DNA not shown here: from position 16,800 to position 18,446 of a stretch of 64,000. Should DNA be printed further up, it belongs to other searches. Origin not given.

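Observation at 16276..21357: Glycerol-phosphate-themed operon carrying an AraM-like sn-glycerol-1-phosphate dehydrogenase homologue next to a Ugp-like importer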

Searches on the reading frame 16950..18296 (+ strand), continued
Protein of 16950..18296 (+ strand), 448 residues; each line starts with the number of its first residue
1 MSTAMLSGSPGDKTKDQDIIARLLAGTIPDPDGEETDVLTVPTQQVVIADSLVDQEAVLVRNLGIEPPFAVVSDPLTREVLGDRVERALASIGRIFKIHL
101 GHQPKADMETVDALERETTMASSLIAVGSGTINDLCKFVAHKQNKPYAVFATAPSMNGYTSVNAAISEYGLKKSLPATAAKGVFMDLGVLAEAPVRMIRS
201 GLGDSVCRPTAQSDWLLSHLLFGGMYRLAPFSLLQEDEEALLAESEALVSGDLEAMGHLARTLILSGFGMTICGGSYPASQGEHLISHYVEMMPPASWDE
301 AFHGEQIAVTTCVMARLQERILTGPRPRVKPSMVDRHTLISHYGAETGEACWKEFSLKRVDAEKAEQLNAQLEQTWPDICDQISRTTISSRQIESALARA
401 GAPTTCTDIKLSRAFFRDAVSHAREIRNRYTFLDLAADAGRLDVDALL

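Call 74: get_annotated_region(hit=H31, flank=9000)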
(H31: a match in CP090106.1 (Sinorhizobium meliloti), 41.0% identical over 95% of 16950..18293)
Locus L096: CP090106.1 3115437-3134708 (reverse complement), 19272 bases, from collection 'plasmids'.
description: Sinorhizobium meliloti strain Ak57 plasmid pSymB, complete sequence
organism: Sinorhizobium meliloti (NCBI taxid 382)
taxonomy: Bacteria; Pseudomonadota; Alphaproteobacteria; Hyphomicrobiales; Rhizobiaceae; Sinorhizobium; Sinorhizobium meliloti
host: -; source: Medicago,Cell culture,Plant nodule; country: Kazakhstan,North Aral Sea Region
typing (MOB-suite, as given by PLSDB): non-mobilizable
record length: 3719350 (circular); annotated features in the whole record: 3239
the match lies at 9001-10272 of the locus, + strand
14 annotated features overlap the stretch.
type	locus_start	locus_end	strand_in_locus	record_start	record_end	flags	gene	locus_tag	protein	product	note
CDS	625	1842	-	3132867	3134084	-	-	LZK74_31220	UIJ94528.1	lytic murein transglycosylase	-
CDS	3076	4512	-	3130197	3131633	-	-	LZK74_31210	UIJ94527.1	outer membrane beta-barrel protein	-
CDS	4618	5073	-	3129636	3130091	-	-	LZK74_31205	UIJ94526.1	NfeD family protein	-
CDS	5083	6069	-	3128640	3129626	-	-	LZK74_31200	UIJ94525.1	SPFH/Band 7/PHB domain protein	-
CDS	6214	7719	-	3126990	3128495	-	-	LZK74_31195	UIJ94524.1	FGGY-family carbohydrate kinase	-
CDS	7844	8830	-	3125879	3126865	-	-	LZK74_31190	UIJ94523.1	sugar-binding transcriptional regulator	-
CDS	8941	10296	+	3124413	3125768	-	-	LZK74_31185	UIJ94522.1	sn-glycerol-1-phosphate dehydrogenase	-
CDS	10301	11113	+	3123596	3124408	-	-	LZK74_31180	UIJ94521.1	HAD-IIB family hydrolase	-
CDS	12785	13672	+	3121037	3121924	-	-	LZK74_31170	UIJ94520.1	sugar ABC transporter permease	-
CDS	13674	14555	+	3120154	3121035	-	-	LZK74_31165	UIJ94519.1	carbohydrate ABC transporter permease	-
CDS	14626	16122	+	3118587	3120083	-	-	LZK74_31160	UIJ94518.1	extracellular solute-binding protein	-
CDS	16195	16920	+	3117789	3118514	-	-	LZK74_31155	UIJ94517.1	SDR family oxidoreductase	-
CDS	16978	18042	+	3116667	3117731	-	-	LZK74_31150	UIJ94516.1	ABC transporter ATP-binding protein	-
CDS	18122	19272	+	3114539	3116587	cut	-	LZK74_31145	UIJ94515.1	bifunctional aldolase/short-chain dehydrogenase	-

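Call 75: get_annotated_region(hit=H35, flank=9000)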
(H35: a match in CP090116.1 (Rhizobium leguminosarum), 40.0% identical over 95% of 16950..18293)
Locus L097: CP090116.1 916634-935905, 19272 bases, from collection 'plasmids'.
description: Rhizobium leguminosarum strain Ta9k plasmid pRL1, complete sequence
organism: Rhizobium leguminosarum (NCBI taxid 384)
taxonomy: Bacteria; Pseudomonadota; Alphaproteobacteria; Hyphomicrobiales; Rhizobiaceae; Rhizobium; Rhizobium leguminosarum
host: -; source: Trifolium ambiguum,Cell culture,Plant nodule; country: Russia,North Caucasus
typing (MOB-suite, as given by PLSDB): conjugative; relaxase MOBQ; mating-pair formation MPF_T
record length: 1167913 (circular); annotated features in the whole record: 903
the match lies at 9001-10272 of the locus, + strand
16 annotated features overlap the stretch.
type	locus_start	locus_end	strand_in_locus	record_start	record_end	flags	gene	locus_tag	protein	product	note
CDS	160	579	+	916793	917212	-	-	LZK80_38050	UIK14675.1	GNAT family N-acetyltransferase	-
CDS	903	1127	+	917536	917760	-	-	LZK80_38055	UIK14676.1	hypothetical protein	-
CDS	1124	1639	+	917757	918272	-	-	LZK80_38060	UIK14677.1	GGDEF domain-containing protein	-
CDS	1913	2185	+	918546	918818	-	-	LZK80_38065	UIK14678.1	type II toxin-antitoxin system ParD family antitoxin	-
CDS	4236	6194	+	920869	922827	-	-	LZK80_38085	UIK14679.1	elongation factor G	-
CDS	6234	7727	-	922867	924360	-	-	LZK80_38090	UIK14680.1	FGGY-family carbohydrate kinase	-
CDS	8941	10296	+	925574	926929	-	-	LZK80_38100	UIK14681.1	sn-glycerol-1-phosphate dehydrogenase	-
CDS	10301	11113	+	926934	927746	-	-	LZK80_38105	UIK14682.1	HAD-IIB family hydrolase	-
CDS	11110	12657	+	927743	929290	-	glpD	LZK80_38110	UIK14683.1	glycerol-3-phosphate dehydrogenase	-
CDS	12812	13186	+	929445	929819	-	-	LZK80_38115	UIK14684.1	hypothetical protein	-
CDS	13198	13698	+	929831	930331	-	-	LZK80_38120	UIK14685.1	sugar ABC transporter permease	-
CDS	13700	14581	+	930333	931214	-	-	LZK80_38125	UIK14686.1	carbohydrate ABC transporter permease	-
CDS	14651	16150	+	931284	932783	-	-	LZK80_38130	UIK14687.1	extracellular solute-binding protein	-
CDS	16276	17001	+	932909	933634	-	-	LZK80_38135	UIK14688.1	SDR family oxidoreductase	-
CDS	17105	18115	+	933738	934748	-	ugpC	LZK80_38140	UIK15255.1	sn-glycerol-3-phosphate ABC transporter ATP-binding protein UgpC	-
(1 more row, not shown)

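Call 76: get_annotated_region(hit=H28, flank=9000)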
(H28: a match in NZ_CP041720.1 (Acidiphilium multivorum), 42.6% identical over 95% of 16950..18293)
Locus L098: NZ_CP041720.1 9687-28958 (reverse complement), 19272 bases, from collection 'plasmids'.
description: Acidiphilium multivorum strain JZ-6 plasmid unnamed4, complete sequence
organism: Acidiphilium multivorum (NCBI taxid 62140)
taxonomy: Bacteria; Pseudomonadota; Alphaproteobacteria; Rhodospirillales; Acetobacteraceae; Acidiphilium; Acidiphilium multivorum
host: -; source: Cell culture,activated sludge; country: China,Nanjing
typing (MOB-suite, as given by PLSDB): conjugative; replicon rep_cluster_748; relaxase MOBF; mating-pair formation MPF_T
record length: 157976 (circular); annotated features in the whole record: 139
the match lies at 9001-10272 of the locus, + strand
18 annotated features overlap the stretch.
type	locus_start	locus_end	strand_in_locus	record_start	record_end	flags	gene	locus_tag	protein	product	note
CDS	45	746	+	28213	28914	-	-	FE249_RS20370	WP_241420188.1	type IV secretion system protein VirB8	-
CDS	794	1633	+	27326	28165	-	-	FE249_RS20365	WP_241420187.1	TrbG/VirB9 family P-type conjugative transfer protein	-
CDS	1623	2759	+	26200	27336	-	virB10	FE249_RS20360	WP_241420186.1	type IV secretion system protein VirB10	-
CDS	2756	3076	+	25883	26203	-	-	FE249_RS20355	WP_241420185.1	hypothetical protein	-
CDS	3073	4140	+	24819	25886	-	virB11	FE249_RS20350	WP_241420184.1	P-type DNA transfer ATPase VirB11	GO:0044097 - secretion by the type IV secretion system [Evidence IEA]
CDS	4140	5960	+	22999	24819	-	-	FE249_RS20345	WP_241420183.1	type IV secretory system conjugative DNA transfer family protein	-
CDS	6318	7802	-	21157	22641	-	-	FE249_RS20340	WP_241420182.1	FGGY-family carbohydrate kinase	GO:0016310 - phosphorylation [Evidence IEA]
CDS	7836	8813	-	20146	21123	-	-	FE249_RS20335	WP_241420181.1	sugar-binding transcriptional regulator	-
CDS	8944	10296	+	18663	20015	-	-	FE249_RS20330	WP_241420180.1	iron-containing alcohol dehydrogenase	-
CDS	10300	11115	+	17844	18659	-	-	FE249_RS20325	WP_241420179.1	HAD-IIB family hydrolase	GO:0008152 - metabolic process [Evidence IEA]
CDS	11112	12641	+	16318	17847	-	glpD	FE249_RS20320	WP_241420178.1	glycerol-3-phosphate dehydrogenase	GO:0006072 - glycerol-3-phosphate metabolic process [Evidence IEA]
CDS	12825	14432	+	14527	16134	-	-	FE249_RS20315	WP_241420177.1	sugar ABC transporter ATP-binding protein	-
CDS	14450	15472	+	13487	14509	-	-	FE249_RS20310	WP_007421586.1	ABC transporter permease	-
CDS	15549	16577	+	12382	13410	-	-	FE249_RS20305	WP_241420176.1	substrate-binding domain-containing protein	-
CDS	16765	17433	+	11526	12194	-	-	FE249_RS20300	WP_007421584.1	class II aldolase/adducin family protein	-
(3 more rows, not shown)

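Call 79: get_annotated_region(hit=H27, flank=9000)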
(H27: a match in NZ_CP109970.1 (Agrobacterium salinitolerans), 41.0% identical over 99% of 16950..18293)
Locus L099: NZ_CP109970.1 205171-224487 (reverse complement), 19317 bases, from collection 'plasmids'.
description: Agrobacterium salinitolerans strain CFBP5507 plasmid pAtCFBP5507a, complete sequence
organism: Agrobacterium salinitolerans (NCBI taxid 1183413)
taxonomy: Bacteria; Pseudomonadota; Alphaproteobacteria; Hyphomicrobiales; Rhizobiaceae; Agrobacterium; Agrobacterium salinitolerans
host: -; source: -; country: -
typing (MOB-suite, as given by PLSDB): conjugative; relaxase MOBQ; mating-pair formation MPF_T
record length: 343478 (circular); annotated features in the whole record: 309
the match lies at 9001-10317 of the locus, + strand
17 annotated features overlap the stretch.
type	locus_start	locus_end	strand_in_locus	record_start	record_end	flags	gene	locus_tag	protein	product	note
CDS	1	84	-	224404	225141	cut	-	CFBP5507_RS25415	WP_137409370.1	protein phosphatase 2C domain-containing protein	-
CDS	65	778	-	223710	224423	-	-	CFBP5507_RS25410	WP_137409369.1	hypothetical protein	-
CDS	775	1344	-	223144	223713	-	-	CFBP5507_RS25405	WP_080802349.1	hypothetical protein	-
CDS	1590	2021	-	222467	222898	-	-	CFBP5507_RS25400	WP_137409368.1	PIN domain-containing protein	-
CDS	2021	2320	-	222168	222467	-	-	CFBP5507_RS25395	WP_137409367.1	hypothetical protein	-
CDS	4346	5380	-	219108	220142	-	-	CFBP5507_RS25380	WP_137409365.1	IS110 family transposase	-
CDS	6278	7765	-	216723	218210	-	-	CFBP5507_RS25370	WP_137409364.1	FGGY-family carbohydrate kinase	GO:0016310 - phosphorylation [Evidence IEA]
CDS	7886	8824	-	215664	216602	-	-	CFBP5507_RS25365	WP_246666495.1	sugar-binding transcriptional regulator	-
CDS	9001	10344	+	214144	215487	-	-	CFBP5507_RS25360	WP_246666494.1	sn-glycerol-1-phosphate dehydrogenase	-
CDS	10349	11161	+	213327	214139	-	-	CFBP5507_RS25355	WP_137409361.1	HAD-IIB family hydrolase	GO:0008152 - metabolic process [Evidence IEA]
CDS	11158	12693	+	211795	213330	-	glpD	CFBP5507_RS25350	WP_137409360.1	glycerol-3-phosphate dehydrogenase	GO:0006072 - glycerol-3-phosphate metabolic process [Evidence IEA]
CDS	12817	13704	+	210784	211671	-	-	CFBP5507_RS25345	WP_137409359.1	sugar ABC transporter permease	-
CDS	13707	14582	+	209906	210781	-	-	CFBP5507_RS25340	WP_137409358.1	carbohydrate ABC transporter permease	GO:0008643 - carbohydrate transport [Evidence IEA]; GO:0055085 - transmembrane transport [Evidence IEA]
CDS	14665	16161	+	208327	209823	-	-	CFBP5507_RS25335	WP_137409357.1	extracellular solute-binding protein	-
CDS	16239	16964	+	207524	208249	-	-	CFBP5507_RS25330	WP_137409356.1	SDR family oxidoreductase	-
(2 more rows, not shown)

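Call 80: get_annotated_region(hit=H29, flank=9000)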
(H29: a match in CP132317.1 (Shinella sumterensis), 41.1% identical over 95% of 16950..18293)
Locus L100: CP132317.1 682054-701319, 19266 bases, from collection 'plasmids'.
description: Shinella sumterensis strain UPHL-collab-3 plasmid unnamed1, complete sequence
organism: Shinella sumterensis (NCBI taxid 1967501)
taxonomy: Bacteria; Pseudomonadota; Alphaproteobacteria; Hyphomicrobiales; Rhizobiaceae; Shinella; Shinella sumterensis
host: -; source: Homo sapiens; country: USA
typing (MOB-suite, as given by PLSDB): non-mobilizable
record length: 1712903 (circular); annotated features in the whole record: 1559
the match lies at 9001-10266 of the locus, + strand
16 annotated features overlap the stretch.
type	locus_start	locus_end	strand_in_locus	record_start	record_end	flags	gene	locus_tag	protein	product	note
CDS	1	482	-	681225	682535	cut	-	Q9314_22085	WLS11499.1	HlyD family type I secretion periplasmic adaptor subunit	-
CDS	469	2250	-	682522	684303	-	-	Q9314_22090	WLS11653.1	type I secretion system permease/ATPase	-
CDS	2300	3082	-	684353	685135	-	-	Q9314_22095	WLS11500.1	hypothetical protein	-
CDS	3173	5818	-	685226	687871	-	-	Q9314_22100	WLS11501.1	TonB-dependent hemoglobin/transferrin/lactoferrin family receptor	-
CDS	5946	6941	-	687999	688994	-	-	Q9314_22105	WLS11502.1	FecR family protein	-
CDS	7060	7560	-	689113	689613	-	-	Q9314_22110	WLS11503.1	RNA polymerase sigma factor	-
CDS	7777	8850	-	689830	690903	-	-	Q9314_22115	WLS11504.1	sugar-binding transcriptional regulator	-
CDS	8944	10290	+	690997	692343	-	-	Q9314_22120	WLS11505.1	sn-glycerol-1-phosphate dehydrogenase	-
CDS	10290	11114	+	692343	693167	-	-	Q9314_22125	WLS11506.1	HAD-IIB family hydrolase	-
CDS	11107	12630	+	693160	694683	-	glpD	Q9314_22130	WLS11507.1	glycerol-3-phosphate dehydrogenase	-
CDS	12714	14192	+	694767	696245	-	xylB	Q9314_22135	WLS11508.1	xylulokinase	-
CDS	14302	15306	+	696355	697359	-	-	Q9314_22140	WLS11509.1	sugar ABC transporter substrate-binding protein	-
CDS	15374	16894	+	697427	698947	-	-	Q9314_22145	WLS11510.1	sugar ABC transporter ATP-binding protein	-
CDS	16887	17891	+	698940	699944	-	-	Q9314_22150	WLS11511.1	ABC transporter permease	-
CDS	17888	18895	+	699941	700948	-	-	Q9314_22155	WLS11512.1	ABC transporter permease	-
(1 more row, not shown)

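Call 102: predict_structure(alignment_id=A2)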
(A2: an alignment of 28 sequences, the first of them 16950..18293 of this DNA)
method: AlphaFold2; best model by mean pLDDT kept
length: 448 residues; sequences in the alignment: 28
mean_pLDDT: 91.1   pTM: 0.88
mean pLDDT of the five models: 91.1, 90.9, 90.8, 90.5, 89.3
residues with pLDDT >= 90: 354; 70-90: 73; 50-70: 5; < 50: 16
segments of 3 or more residues with pLDDT < 50: 1-16
pLDDT, mean of each block of 10 residues (from residue 1): 29 53 93 89 96 97 97 95 97 97 90 97 95 95 97 80 86 88 97 93 91 95 90 85 92 93 91 79 94 88 94 98 97 96 94 95 98 98 93 96 96 97 93 98 95
secondary structure, 60 per line:
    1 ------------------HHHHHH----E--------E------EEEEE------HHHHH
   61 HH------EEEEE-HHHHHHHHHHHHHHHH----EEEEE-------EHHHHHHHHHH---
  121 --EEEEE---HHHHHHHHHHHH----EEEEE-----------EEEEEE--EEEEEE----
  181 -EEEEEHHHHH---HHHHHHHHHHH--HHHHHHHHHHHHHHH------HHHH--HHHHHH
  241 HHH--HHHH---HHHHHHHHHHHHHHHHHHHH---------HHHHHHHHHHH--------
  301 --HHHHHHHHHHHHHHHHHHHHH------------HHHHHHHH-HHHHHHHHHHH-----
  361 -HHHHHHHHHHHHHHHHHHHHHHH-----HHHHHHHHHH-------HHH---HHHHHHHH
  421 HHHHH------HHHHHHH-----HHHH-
elements in order: H19-24 E45-49 H56-62 E69-73 H75-90 E95-99 H108-117 E123-127 H131-142 E147-151 E163-168 E171-176 E182-186 H187-191 H195-205 H208-222 H229-232 H235-243 H246-249 H253-272 H282-292 H303-323 H336-343 H345-355 H362-384 H390-399 H413-425 H432-438 H444-447

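Call 104: fold_search(model_id=the predicted structure, library=pdb)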
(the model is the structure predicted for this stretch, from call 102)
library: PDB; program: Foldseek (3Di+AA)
matches with E <= 10: 1263; with E <= 0.001: 155
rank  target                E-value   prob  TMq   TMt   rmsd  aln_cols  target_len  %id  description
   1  9h4x                  2.0e-21  1.00  0.73  0.82   5.0       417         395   23  Crystal structure of Ni2+ dependent glycerol-1-phosphate dehydrogenase AraM from Bacillus subtilis (released 2025-11-05)
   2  4rfl_A                8.8e-17  1.00  0.60  0.79   5.3       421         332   20  Crystal structure of G1PDH with NADPH from Methanocaldococcus jannaschii (released 2015-07-22)
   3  4rfl_C                2.0e-16  1.00  0.60  0.81   5.2       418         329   20  Crystal structure of G1PDH with NADPH from Methanocaldococcus jannaschii (released 2015-07-22)
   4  4rfl_D                2.4e-16  1.00  0.61  0.81   5.6       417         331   21  Crystal structure of G1PDH with NADPH from Methanocaldococcus jannaschii (released 2015-07-22)
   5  4rgq_D                2.9e-16  1.00  0.60  0.80   5.1       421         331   20  Crystal structure of the Methanocaldococcus jannaschii G1PDH with NADPH and DHAP (released 2015-07-22)
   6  4rgq_A                3.8e-16  1.00  0.60  0.80   5.2       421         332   20  Crystal structure of the Methanocaldococcus jannaschii G1PDH with NADPH and DHAP (released 2015-07-22)
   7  4rgq_C                5.1e-16  1.00  0.61  0.81   5.1       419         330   20  Crystal structure of the Methanocaldococcus jannaschii G1PDH with NADPH and DHAP (released 2015-07-22)
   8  4rgq_B                5.9e-16  1.00  0.61  0.81   5.5       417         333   21  Crystal structure of the Methanocaldococcus jannaschii G1PDH with NADPH and DHAP (released 2015-07-22)
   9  4rgv_B                6.5e-16  1.00  0.61  0.80   5.6       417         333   20  Crystal structure of the Methanocaldococcus jannaschii G1PDH (released 2015-07-22)
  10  3ce9_B                8.0e-16  1.00  0.63  0.80   6.4       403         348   18  Crystal structure of glycerol dehydrogenase (NP_348253.1) from Clostridium acetobutylicum at 2.37 A resolution (released 2008-03-11)
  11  3ce9_A                8.0e-16  1.00  0.62  0.78   6.6       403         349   19  Crystal structure of glycerol dehydrogenase (NP_348253.1) from Clostridium acetobutylicum at 2.37 A resolution (released 2008-03-11)
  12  4mca_B                8.4e-16  1.00  0.58  0.70   5.1       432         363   21  Crystal Structure of Glycerol Dehydrogenase from Serratia to 1.9A (released 2014-02-12)
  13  4rgv_A                2.1e-15  1.00  0.59  0.79   5.4       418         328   20  Crystal structure of the Methanocaldococcus jannaschii G1PDH (released 2015-07-22)
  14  4mca_A                1.0e-14  1.00  0.59  0.71   5.0       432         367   21  Crystal Structure of Glycerol Dehydrogenase from Serratia to 1.9A (released 2014-02-12)
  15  5fb3_F                1.3e-14  1.00  0.61  0.80   3.8       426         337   20  Structure of glycerophosphate dehydrogenase in complex with NADPH (released 2016-10-12)
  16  5fb3_E                2.4e-14  1.00  0.61  0.80   3.9       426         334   20  Structure of glycerophosphate dehydrogenase in complex with NADPH (released 2016-10-12)
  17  5fb3_A                2.5e-14  1.00  0.62  0.81   3.4       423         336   19  Structure of glycerophosphate dehydrogenase in complex with NADPH (released 2016-10-12)
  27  5fb3_B                6.9e-13  1.00  0.59  0.78   4.3       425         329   19  Structure of glycerophosphate dehydrogenase in complex with NADPH (released 2016-10-12)
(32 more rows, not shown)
